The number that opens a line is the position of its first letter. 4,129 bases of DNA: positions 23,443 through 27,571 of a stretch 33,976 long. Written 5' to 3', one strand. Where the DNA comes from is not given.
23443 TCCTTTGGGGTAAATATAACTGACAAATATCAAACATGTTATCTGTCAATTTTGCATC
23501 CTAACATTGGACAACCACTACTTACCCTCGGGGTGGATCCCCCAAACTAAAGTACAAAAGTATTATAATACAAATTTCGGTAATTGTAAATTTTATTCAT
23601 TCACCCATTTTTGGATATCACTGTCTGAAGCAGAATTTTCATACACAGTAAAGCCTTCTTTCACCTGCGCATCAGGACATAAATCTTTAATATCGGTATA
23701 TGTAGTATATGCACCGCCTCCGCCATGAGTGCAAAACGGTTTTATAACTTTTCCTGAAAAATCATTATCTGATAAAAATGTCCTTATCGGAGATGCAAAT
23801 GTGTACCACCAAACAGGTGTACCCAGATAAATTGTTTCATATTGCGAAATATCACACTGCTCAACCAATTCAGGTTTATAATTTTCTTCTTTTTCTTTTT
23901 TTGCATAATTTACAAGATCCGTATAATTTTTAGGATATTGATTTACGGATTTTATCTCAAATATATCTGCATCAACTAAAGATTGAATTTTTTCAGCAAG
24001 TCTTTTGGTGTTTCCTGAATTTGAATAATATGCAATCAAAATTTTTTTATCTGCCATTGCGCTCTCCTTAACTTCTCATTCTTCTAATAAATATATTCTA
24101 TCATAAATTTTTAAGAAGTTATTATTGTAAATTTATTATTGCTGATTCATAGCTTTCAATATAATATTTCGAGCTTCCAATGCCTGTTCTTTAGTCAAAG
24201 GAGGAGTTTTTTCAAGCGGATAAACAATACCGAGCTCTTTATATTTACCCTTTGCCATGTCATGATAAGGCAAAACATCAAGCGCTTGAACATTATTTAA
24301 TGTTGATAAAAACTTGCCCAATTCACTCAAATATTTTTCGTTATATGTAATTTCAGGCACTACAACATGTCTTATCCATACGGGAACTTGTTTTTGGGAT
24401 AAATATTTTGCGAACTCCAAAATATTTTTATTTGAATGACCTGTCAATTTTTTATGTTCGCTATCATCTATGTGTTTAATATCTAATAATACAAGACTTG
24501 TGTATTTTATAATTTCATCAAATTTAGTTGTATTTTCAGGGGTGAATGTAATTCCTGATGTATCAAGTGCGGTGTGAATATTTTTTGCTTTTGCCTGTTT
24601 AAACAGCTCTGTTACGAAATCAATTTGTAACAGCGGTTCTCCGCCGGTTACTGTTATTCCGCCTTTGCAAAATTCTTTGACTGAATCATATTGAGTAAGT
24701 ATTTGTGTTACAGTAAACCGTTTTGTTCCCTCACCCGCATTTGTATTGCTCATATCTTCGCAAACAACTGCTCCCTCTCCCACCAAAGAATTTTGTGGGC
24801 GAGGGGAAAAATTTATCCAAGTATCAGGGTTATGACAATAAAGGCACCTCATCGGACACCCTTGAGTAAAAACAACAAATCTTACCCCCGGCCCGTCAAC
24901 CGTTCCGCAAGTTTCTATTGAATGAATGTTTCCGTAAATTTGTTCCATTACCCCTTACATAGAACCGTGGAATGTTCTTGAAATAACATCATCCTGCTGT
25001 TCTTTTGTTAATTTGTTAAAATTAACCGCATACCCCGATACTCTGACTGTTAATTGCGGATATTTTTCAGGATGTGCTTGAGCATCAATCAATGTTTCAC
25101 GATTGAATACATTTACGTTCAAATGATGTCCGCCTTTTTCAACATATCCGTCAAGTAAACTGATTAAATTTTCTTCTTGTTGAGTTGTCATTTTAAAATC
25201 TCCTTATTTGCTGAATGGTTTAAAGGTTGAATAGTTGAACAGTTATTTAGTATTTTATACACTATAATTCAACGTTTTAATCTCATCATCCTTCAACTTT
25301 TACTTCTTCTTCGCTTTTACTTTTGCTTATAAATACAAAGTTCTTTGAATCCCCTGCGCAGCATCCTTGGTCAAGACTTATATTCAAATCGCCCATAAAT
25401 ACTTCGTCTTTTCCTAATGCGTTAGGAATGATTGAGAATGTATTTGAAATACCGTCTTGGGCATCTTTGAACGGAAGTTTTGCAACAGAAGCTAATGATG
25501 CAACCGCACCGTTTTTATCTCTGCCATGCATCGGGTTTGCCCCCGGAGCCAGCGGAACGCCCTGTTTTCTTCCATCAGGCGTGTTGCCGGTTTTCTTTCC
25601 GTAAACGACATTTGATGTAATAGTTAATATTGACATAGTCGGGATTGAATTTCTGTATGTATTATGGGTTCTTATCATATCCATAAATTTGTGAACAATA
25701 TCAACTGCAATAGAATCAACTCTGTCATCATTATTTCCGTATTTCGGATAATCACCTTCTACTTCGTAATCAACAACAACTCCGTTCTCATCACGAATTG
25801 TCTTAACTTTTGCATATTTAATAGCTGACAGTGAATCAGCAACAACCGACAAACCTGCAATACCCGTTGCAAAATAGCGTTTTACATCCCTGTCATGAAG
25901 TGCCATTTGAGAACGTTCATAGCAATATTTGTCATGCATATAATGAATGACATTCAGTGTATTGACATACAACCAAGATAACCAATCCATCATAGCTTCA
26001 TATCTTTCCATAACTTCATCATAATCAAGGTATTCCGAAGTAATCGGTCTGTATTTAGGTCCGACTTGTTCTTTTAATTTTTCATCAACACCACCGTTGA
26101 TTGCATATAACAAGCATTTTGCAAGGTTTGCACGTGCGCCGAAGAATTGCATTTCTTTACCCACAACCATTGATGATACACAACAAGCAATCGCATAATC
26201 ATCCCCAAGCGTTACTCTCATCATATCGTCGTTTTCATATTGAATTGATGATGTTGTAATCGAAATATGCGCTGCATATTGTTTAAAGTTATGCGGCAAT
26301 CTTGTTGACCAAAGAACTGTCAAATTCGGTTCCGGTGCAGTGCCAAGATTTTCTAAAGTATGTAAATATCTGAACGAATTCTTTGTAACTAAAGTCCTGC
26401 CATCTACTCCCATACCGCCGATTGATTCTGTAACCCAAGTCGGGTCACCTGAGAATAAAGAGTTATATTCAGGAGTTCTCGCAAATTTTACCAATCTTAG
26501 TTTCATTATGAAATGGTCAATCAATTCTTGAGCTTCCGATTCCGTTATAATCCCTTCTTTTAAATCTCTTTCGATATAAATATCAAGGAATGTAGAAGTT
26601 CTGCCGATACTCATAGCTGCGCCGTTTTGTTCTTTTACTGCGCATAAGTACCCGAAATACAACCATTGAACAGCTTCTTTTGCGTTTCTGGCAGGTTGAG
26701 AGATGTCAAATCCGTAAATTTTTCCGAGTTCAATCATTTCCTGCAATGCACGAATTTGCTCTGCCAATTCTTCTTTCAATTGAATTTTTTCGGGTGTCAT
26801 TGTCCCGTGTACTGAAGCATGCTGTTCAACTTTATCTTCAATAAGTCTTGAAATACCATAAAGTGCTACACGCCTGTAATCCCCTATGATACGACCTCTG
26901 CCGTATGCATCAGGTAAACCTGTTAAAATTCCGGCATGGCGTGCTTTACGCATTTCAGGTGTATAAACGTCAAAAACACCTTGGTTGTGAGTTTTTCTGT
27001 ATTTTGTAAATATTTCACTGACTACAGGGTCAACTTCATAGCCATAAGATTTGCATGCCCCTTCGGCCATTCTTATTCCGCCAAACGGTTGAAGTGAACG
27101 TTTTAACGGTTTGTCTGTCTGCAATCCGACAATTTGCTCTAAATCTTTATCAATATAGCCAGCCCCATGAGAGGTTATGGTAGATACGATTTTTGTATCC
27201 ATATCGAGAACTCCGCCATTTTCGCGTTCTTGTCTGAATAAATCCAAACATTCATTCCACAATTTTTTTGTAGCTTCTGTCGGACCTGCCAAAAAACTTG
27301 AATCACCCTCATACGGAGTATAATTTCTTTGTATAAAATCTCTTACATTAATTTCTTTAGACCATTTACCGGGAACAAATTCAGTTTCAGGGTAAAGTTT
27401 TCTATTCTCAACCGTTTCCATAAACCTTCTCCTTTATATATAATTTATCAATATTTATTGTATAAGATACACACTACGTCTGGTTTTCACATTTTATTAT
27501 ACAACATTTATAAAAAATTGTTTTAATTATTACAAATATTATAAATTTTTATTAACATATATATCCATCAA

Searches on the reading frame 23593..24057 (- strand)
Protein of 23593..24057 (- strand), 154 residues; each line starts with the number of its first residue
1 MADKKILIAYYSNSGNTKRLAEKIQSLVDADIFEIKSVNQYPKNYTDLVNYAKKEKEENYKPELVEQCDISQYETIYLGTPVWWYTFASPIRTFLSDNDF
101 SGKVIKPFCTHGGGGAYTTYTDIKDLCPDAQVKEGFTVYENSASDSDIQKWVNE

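Call 8: search_protein_families(library=pfam, proteins=[window:23593-24057:-], max_evalue=0.001)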
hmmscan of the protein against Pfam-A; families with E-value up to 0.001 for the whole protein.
window:23593-24057:- (154 aa): 3 families
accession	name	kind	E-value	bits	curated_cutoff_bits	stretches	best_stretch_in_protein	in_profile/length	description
PF12682.12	Flavodoxin_4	-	4.1e-31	108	24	1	5-153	1-153/155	Flavodoxin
PF12724.12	Flavodoxin_5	-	1.4e-06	29.1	27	0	7-48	1-41/145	Flavodoxin domain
PF12641.12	Flavodoxin_3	-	4.8e-05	23.7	27.5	1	7-45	1-41/160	Flavodoxin domain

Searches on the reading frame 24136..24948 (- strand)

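Call 8: search_protein_families(library=pfam, proteins=[window:24136-24948:-], max_evalue=0.001)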
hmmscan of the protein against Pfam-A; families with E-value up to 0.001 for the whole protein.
window:24136-24948:- (270 aa): 2 families
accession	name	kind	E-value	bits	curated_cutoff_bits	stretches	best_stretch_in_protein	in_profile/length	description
PF04055.27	Radical_SAM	-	1.2e-24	87.9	29.5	1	25-204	1-158/166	Radical SAM superfamily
PF13353.11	Fer4_12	-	2.7e-20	73.5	22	1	17-176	1-136/137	4Fe-4S single cluster domain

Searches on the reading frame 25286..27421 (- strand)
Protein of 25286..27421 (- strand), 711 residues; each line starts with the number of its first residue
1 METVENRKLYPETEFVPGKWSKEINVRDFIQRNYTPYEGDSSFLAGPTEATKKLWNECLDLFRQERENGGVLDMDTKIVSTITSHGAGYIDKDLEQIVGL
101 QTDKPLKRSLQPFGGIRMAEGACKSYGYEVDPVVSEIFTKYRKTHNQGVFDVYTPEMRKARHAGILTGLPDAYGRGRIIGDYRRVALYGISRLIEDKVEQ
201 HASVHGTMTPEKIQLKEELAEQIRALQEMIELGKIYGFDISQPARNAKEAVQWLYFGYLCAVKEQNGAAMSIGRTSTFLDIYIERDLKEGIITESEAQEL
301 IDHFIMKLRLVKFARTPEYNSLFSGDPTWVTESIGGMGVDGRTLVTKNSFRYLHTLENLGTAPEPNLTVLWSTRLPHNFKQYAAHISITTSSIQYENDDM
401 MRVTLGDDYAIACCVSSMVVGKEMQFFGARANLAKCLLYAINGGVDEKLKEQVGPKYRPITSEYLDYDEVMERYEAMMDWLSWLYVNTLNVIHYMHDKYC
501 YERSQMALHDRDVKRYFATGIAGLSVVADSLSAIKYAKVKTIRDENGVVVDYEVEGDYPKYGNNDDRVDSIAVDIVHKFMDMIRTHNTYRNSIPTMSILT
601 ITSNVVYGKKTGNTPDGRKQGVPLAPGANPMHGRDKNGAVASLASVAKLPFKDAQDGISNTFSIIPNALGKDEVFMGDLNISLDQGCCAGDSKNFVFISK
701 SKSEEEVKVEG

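Call 8: search_protein_families(library=pfam, proteins=[window:25286-27421:-], max_evalue=0.001)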
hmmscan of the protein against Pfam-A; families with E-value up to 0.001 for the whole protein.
window:25286-27421:- (711 aa): 3 families
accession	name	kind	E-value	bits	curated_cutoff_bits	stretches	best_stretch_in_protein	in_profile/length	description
PF02901.20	PFL-like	-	5.7e-224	745.9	24.3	1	22-608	3-647/647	Pyruvate formate lyase-like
PF01228.26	Gly_radical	-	2e-11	44.8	22.2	1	625-700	2-78/106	Glycine radical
PF11230.13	YjjI-like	-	0.00069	18.5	23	0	361-422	160-222/485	Glycyl radical enzyme YjjI-like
